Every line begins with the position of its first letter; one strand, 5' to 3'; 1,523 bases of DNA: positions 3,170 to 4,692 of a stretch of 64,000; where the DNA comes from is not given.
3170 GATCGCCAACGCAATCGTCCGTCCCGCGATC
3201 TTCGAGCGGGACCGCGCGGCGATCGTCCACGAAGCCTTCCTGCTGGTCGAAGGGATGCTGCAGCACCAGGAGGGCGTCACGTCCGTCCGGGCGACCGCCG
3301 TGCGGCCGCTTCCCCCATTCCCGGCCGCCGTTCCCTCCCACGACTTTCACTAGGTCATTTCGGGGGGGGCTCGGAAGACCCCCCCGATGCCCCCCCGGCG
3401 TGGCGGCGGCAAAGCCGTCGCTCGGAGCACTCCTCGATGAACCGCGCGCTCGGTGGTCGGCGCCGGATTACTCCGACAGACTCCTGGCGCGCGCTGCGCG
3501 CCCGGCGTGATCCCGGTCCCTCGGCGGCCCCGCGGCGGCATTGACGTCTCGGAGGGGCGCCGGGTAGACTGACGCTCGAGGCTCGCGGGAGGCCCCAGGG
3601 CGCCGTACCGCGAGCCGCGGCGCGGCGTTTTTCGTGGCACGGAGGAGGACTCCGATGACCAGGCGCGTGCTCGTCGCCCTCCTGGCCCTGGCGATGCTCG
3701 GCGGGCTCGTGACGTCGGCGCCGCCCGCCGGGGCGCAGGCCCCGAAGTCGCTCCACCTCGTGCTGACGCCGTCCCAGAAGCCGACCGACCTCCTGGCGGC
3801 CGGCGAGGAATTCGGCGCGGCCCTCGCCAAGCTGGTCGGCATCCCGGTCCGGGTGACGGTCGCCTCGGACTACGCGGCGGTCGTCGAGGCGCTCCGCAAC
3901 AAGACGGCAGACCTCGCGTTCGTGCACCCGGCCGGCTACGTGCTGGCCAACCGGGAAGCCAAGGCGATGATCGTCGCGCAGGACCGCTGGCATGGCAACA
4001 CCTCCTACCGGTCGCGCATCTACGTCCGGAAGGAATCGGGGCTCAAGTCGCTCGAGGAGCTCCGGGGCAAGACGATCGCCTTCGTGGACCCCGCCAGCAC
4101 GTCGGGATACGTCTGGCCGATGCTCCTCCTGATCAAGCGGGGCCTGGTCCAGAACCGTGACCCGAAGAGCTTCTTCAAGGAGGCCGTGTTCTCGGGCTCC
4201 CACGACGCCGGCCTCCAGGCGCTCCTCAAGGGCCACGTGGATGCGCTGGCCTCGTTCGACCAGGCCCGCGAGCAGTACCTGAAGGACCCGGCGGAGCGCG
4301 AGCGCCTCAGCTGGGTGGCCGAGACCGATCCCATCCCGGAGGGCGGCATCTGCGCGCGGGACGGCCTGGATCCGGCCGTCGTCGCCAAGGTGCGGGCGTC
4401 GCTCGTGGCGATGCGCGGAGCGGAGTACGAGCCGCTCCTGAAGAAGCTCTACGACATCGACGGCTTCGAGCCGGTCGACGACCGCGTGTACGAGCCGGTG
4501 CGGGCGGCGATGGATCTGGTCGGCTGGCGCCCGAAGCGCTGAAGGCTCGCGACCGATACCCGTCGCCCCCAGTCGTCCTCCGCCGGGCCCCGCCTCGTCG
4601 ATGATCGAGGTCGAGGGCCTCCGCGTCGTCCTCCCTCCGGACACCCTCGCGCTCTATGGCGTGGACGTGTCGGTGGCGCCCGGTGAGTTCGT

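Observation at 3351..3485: Novel family of stop-codon-abutting double-hairpin repeats (5 copies, 2 subfamilies)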

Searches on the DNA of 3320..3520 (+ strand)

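Call 28: search_rna_families(source=window, start=3320, end=3520, threshold=evalue, max_evalue=10)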
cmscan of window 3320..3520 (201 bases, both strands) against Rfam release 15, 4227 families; matches with E-value up to 10: 11.
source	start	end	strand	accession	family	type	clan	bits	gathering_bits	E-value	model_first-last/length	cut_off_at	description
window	3358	3438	+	RF02809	RsmW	Gene; sRNA;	CL00106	18.1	52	0.34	1-124/124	no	RsmW RNA family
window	3362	3395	-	RF03493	mir-1281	Gene; miRNA;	-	16.4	70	2.5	1-54/54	no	mir-1281 microRNA precursor family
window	3433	3503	+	RF01665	P13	Gene; sRNA;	-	15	70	4.2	1-76/76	no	Pseudomonas sRNA P13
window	3320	3385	+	RF01529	CC3552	Gene; sRNA;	-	14.9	50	2.3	41-106/106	5'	Cauldobacter sRNA CC3552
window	3355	3384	-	RF01785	blv_FSE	Cis-reg; frameshift_element;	-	14.3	34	2.7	1-27/27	no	ribosomal frameshift site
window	3340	3425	+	RF01729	Termite-flg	Cis-reg;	-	14.2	40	3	1-106/106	no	Termite-flg RNA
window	3417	3516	+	RF02137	HOXA11-AS1_1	Gene; lncRNA;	-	12.1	50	4.9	1-96/96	no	HOXA11 antisense RNA 1 conserved region 1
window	3320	3438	-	RF02354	BjrC80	Gene; sRNA;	-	10.9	80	4.9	1-133/162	3'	Bradyrhizobiaceae sRNA BjrC80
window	3404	3417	+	RF01519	CC0196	Gene; sRNA;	-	10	35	6.5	38-51/58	no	Caulobacter sRNA CC0196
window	3342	3439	-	RF02342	ar7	Gene; sRNA;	-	9.9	60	7.5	1-145/145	no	Alphaproteobacterial sRNA ar7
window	3421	3500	-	RF02204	WT1-AS_2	Gene; lncRNA;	-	9.5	45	8.4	58-137/137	no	WT1 antisense RNA conserved region 2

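Call 42: build_rna_model(alignment_id=A4, structure=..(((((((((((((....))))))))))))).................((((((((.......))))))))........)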
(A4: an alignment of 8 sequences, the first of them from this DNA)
Model R1 built from alignment A4 (8 sequences, 80 columns); structure: as given.
model positions 79; base pairs 21; branch points 1; effective number of sequences 1.96; information 0.716 bits per position. Calibrated on 0.2 Mb of random sequence (short: E-values are rough).
structure used (alignment columns):
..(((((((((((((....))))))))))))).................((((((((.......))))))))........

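Call 43: search_with_rna_model(model_id=R1, sources=[window, L001, L004, L005, L007, L008, L010, L011, L012, L013, L014, L015], max_evalue=10)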
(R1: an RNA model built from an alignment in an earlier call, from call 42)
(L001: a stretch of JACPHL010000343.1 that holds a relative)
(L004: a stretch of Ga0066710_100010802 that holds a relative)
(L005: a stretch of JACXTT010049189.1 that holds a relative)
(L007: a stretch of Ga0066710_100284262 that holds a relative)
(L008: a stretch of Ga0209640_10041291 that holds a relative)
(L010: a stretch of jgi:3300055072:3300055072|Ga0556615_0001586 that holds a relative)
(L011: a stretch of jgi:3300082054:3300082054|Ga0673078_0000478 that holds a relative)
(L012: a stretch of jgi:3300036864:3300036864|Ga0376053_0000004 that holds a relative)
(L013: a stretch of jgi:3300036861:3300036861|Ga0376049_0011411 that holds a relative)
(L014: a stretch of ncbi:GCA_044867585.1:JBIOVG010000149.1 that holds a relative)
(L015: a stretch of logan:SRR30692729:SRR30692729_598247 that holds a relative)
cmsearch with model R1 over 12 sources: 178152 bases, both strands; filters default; matches with E-value up to 10: 35.
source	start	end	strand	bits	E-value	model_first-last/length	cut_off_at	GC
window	32931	33009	+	99.6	4.3e-13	1-79/79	no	0.71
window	39188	39260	-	84.9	7.6e-11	1-79/79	no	0.78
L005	3986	4059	-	82.5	1.8e-10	1-79/79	no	0.74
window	3357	3429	+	81.4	2.6e-10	1-79/79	no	0.75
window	55264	55342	-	81.2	2.8e-10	1-79/79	no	0.67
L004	2378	2456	-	77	1.2e-09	1-79/79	no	0.76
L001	140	214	-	75.4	2.1e-09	1-79/79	no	0.76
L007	1344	1419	+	68.9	2.2e-08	1-79/79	no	0.8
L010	9902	9977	-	61.5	3e-07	1-79/79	no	0.76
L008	2200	2263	-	50.9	1.2e-05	1-79/79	no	0.77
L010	8869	8940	+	39.9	0.00059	1-79/79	no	0.83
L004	177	253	+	36.1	0.0023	1-79/79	no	0.78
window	55310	55385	+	32.5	0.008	1-79/79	no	0.74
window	32897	32964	-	29.9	0.02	1-79/79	no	0.66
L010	9944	9999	+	26.7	0.063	1-79/79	no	0.77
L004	165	209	-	25.2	0.11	1-79/79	no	0.73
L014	1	27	+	24.7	0.13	50-79/79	5'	0.85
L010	8806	8896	-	17.8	1.5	1-79/79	no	0.73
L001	182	270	+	15.9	2.8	1-79/79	no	0.7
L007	1321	1374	-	14.8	4.2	1-79/79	no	0.81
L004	2423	2554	+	14.8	4.2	1-79/79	no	0.69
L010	9808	9878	+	14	5.6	1-79/79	no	0.77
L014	18962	19023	-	13.9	5.8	1-79/79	no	0.76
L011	13705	13775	-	13.6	6.4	1-79/79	no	0.77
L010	9910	9925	+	13.3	7.2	53-68/79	no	0.88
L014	16818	16874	+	13.1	7.6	1-79/79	no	0.79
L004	2478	2535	-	12.8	8.3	1-79/79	no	0.64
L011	40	57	-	12.7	8.9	52-69/79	no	0.83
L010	9178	9226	+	12.6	9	1-79/79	no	0.78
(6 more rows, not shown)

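Call 48: search_with_rna_model(model_id=R1, sources=[window, L001, L004, L005, L007, L008, L010, L014], max_evalue=0.002, make_alignment=true)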
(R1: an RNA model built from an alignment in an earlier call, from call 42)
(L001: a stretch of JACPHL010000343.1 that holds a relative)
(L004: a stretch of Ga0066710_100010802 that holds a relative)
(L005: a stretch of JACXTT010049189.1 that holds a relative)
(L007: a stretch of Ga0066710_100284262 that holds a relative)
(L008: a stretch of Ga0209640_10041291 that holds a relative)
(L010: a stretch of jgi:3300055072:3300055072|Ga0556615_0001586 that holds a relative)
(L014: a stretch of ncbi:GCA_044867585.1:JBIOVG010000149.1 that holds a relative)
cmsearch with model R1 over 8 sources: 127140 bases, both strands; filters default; matches with E-value up to 0.002: 12.
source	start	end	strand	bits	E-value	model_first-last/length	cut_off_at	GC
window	32931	33009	+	99.6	3.1e-13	1-79/79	no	0.71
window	39188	39260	-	84.9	5.4e-11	1-79/79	no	0.78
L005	3986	4059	-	82.5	1.3e-10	1-79/79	no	0.74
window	3357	3429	+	81.4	1.8e-10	1-79/79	no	0.75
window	55264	55342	-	81.2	2e-10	1-79/79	no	0.67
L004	2378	2456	-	77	8.9e-10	1-79/79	no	0.76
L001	140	214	-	75.4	1.5e-09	1-79/79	no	0.76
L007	1344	1419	+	68.9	1.5e-08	1-79/79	no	0.8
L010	9902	9977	-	61.5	2.1e-07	1-79/79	no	0.76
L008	2200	2263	-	50.9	8.9e-06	1-79/79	no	0.77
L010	8869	8940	+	39.9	0.00042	1-79/79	no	0.83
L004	177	253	+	36.1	0.0016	1-79/79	no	0.78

Alignment A5: 12 matches aligned to the model, 94 columns, each read 5' to 3' on its own strand. Consensus structure (alignment columns), stored with it:
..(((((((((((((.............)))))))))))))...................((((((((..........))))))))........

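Call 68: search_with_rna_model(model_id=R1, sources=[L016, L017], max_evalue=5)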
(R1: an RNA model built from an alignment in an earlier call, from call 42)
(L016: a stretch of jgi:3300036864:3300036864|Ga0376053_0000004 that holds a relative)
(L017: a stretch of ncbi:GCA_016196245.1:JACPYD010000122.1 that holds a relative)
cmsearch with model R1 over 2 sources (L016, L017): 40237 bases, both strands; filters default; matches with E-value up to 5: 5.
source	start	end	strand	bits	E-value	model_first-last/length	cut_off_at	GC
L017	13127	13203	+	38.3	0.00023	1-79/79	no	0.83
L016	18632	18704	-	23.2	0.049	1-79/79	no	0.78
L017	13103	13158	-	19.4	0.19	1-79/79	no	0.73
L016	3202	3272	-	18.5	0.26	1-79/79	no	0.76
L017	8131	8212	-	14.2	1.2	1-79/79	no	0.76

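Call 73: build_rna_model(alignment_id=A6, structure=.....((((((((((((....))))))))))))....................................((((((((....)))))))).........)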
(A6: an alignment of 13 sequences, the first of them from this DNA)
Model R2 built from alignment A6 (13 sequences, 98 columns); structure: as given.
model positions 80; base pairs 20; branch points 1; effective number of sequences 2.75; information 0.708 bits per position. Calibrated on 0.2 Mb of random sequence (short: E-values are rough).
structure used (alignment columns):
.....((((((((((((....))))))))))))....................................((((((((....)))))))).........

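Call 74: search_with_rna_model(model_id=R2, sources=[window, L001, L004, L005, L007, L008, L010, L011, L012, L014, L016, L017], max_evalue=5)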
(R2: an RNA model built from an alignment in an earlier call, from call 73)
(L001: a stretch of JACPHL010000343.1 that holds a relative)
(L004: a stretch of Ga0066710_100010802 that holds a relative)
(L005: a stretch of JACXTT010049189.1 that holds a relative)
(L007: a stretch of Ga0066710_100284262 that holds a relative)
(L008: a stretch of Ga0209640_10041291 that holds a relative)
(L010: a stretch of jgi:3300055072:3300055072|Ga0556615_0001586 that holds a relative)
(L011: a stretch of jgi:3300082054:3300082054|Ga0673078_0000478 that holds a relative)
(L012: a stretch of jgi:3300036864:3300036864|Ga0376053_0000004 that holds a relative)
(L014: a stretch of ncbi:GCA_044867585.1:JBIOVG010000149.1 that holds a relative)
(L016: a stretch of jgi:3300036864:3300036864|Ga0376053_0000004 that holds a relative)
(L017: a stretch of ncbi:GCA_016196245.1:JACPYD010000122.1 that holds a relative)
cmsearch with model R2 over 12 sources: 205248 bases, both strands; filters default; matches with E-value up to 5: 35.
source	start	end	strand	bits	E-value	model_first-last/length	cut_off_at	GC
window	32930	33010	+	89.9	3.3e-12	1-80/80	no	0.72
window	39187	39261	-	80.8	9.5e-11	1-80/80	no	0.79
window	3356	3430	+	79.3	1.6e-10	1-80/80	no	0.76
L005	3985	4060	-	78.9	1.9e-10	1-80/80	no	0.75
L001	139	215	-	76.8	4.2e-10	1-80/80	no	0.75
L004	2377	2457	-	73.7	1.3e-09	1-80/80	no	0.77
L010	9901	9978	-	72.6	1.9e-09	1-80/80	no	0.77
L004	176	254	+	71.7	2.7e-09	1-80/80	no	0.77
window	55263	55344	-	71.3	3.1e-09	1-80/80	no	0.66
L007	1343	1420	+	67.3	1.4e-08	1-80/80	no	0.81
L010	8868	8941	+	64.1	4.4e-08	1-80/80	no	0.82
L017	13126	13204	+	62.5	8.1e-08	1-80/80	no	0.84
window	37489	37584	-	54.4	1.6e-06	1-80/80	no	0.74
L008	2199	2279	-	46.7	2.7e-05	1-80/80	no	0.75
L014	1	28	+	32.2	0.0058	53-80/80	5'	0.86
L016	18631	18706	-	24.2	0.11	1-80/80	no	0.78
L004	164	210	-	23.7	0.13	1-80/80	no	0.74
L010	9943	10000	+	22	0.25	1-80/80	no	0.78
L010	9910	9928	+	18.2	1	53-71/80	no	0.89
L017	13102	13159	-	17.1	1.5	1-80/80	no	0.74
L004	2477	2536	-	16.8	1.7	1-80/80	no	0.63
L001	148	166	+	15.4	2.9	53-71/80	no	0.84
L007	1393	1411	-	15.4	2.9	53-71/80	no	0.84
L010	8805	8898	-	15.2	3.1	1-80/80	no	0.73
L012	13258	13302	-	15.1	3.2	1-80/80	no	0.76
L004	5168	5255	+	14.8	3.5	1-80/80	no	0.72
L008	2208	2226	+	14.8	3.6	53-71/80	no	0.89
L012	6178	6271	+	14.6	3.9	1-80/80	no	0.71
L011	13441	13491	-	14.1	4.6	1-80/80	no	0.75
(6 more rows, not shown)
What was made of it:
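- Checked: Both covariance models align them over about 80 nt (calls 43, 74).
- The ordered architecture is shared by 14 copies, which score 47-90 bits with R2 (call 74).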

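Call 93: search_with_rna_model(model_id=R2, sources=[L018, L019], max_evalue=1)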
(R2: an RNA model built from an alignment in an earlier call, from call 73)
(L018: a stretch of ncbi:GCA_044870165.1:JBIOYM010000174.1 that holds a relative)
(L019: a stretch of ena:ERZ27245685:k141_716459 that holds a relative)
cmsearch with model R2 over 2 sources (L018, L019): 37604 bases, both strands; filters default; matches with E-value up to 1: 0.
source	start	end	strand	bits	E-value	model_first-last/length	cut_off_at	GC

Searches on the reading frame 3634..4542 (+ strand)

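Call 22: search_protein_families(library=pfam, proteins=[window:3634-4542:+], max_evalue=0.01)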
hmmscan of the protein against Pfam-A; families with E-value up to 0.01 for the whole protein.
window:3634-4542:+ (302 aa): 3 families
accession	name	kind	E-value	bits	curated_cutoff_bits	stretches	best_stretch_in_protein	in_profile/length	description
PF12974.12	Phosphonate-bd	-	1.9e-62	211.3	27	1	43-286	2-242/242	ABC transporter, phosphonate, periplasmic substrate-binding protein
PF09084.16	NMT1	-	5.9e-05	23.5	20.5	1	69-152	20-100/216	NMT1/THI5 like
PF03180.19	Lipoprotein_9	-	0.0036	16.9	27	1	63-178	19-128/236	NlpA lipoprotein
